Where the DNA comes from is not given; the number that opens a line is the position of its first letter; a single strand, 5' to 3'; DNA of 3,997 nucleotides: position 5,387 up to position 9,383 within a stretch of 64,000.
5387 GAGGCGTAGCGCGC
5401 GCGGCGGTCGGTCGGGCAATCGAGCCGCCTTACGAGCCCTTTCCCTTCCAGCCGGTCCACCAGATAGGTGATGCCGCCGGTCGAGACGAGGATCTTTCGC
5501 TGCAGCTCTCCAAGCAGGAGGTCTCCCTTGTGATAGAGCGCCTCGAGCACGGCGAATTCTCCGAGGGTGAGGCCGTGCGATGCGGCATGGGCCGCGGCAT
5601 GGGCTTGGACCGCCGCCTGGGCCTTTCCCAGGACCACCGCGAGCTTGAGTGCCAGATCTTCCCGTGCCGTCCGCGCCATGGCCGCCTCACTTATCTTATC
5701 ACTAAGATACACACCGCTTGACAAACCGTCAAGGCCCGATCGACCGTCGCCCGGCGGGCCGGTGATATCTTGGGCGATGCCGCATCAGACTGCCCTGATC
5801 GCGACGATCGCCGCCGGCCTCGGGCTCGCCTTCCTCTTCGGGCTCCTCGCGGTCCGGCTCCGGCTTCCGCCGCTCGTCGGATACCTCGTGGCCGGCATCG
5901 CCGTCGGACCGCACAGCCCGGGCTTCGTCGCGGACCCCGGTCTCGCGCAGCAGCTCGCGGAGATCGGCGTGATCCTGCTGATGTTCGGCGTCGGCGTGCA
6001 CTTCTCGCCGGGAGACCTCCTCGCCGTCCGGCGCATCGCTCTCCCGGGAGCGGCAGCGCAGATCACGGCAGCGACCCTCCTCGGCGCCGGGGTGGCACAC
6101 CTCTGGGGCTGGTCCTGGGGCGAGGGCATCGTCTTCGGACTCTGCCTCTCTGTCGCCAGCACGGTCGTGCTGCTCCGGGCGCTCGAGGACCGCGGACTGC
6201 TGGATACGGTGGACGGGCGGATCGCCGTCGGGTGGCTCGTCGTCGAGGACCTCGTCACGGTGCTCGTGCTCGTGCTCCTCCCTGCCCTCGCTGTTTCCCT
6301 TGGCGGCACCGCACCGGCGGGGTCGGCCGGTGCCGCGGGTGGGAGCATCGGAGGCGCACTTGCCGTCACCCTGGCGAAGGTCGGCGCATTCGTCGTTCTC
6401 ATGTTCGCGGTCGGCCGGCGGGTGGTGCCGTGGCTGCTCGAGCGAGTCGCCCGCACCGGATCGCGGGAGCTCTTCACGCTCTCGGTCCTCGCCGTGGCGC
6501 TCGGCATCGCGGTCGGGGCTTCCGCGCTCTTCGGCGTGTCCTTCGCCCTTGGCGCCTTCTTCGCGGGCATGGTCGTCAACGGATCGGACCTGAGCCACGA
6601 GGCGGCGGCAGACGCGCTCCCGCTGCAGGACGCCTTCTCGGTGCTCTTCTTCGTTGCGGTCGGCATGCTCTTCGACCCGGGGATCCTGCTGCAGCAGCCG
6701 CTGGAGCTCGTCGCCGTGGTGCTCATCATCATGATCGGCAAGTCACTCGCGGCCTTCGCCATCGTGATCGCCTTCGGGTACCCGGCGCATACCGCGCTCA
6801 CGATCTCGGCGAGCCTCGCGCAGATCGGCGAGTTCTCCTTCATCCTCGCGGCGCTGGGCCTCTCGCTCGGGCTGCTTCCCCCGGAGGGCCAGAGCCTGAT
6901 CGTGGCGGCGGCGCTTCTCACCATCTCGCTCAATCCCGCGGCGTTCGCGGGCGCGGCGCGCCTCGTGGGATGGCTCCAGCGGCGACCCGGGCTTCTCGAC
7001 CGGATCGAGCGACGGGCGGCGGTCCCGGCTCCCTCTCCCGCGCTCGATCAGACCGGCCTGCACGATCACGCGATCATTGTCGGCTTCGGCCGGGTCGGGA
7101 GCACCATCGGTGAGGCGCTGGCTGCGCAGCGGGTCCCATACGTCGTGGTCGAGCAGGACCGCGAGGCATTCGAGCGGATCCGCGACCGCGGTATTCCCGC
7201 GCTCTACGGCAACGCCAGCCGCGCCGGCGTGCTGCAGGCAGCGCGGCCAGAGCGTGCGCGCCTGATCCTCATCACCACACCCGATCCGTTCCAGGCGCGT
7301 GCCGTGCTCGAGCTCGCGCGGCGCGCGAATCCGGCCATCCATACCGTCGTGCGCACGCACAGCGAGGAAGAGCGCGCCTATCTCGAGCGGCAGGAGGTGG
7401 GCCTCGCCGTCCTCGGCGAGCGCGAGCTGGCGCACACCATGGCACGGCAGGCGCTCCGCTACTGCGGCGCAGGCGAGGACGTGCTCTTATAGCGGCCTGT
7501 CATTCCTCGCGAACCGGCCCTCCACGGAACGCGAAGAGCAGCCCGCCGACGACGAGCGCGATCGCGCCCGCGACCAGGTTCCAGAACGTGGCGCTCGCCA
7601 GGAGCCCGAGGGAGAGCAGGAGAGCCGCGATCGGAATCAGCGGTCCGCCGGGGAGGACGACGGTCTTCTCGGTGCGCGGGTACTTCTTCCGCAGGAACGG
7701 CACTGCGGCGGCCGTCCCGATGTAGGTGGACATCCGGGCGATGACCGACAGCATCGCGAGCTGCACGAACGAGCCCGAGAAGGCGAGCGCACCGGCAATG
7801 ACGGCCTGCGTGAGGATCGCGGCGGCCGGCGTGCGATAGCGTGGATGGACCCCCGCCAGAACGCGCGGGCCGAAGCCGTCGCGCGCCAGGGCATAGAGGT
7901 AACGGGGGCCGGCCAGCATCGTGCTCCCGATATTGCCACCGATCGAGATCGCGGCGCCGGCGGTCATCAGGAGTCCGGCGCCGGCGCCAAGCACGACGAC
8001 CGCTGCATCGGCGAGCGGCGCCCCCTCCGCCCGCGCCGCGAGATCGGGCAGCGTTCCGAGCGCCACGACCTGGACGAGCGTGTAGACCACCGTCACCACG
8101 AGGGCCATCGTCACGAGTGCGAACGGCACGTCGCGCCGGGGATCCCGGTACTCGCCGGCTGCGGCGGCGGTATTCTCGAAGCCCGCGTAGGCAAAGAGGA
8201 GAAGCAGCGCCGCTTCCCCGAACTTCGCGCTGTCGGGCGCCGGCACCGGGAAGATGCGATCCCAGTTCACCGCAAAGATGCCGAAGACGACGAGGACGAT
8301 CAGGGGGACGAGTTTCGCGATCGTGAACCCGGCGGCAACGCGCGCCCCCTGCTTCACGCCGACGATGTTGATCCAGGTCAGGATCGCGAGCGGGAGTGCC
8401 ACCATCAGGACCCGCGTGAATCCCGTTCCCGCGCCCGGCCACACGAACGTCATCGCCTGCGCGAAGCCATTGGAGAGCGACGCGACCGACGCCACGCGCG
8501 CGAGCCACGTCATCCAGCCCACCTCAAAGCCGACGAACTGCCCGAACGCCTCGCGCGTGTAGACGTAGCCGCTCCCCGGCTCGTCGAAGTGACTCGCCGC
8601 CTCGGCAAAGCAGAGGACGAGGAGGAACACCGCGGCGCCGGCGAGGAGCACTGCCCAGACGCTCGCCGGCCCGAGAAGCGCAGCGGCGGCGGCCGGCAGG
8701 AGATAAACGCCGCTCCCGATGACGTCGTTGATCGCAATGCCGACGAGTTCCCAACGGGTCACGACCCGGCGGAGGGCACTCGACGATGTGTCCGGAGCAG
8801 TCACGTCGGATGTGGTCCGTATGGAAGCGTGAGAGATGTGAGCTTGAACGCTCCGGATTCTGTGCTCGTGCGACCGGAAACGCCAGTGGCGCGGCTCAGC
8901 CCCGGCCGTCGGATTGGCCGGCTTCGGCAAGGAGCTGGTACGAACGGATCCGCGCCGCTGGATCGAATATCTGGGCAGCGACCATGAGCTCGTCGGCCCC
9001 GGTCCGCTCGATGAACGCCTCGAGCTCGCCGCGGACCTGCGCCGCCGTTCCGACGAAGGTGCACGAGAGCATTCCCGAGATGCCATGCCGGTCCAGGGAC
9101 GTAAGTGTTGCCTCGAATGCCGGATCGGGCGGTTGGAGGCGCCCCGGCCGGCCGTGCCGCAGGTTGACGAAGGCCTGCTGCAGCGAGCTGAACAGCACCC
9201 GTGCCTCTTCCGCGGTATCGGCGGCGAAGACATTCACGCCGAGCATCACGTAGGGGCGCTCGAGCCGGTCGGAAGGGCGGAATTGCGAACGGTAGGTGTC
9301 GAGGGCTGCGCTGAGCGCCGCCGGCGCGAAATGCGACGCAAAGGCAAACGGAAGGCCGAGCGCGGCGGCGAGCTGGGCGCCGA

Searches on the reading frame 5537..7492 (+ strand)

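Call 92: search_protein_families(library=pfam, proteins=[window:5537-7492:+], max_evalue=0.0001)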
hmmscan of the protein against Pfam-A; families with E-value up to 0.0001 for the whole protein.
window:5537-7492:+ (651 aa): 2 families
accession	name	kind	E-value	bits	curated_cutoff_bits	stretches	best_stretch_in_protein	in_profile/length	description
PF00999.27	Na_H_Exchanger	-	2.2e-51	175.3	26.2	1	97-467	3-366/375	Sodium/hydrogen exchanger, transmembrane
PF02254.24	TrkA_N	-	4.7e-24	85.4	23.8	1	513-621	2-110/116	TrkA-N domain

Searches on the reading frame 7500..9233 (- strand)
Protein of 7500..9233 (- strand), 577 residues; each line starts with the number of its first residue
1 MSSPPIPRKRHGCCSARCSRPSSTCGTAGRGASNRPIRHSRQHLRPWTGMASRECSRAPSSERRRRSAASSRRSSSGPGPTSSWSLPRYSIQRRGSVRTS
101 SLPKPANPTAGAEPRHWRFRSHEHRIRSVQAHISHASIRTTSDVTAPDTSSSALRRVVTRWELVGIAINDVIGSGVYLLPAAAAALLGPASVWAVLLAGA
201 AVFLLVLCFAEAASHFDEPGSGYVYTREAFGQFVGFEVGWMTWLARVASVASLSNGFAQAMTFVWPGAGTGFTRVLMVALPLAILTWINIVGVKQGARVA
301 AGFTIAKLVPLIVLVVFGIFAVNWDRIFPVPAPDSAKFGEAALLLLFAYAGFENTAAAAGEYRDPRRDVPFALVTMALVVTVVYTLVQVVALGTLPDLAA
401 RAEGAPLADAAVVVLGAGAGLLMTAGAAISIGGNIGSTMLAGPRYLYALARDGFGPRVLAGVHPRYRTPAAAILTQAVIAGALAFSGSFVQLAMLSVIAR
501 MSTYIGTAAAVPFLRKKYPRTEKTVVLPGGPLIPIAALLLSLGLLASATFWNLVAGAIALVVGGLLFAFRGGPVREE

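Call 92: search_protein_families(library=pfam, proteins=[window:7500-9233:-], max_evalue=0.0001)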
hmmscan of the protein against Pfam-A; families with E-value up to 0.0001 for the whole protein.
window:7500-9233:- (577 aa): 3 families
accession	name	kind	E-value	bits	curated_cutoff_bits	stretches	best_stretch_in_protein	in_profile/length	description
PF13520.12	AA_permease_2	-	5.2e-51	174.3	27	1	160-551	3-406/427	Amino acid permease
PF00324.27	AA_permease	-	1.8e-32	113.1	24.6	1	165-555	4-427/470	Amino acid permease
PF03845.19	Spore_permease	-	5e-07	29.3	23.4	1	165-395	9-234/321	Spore germination protein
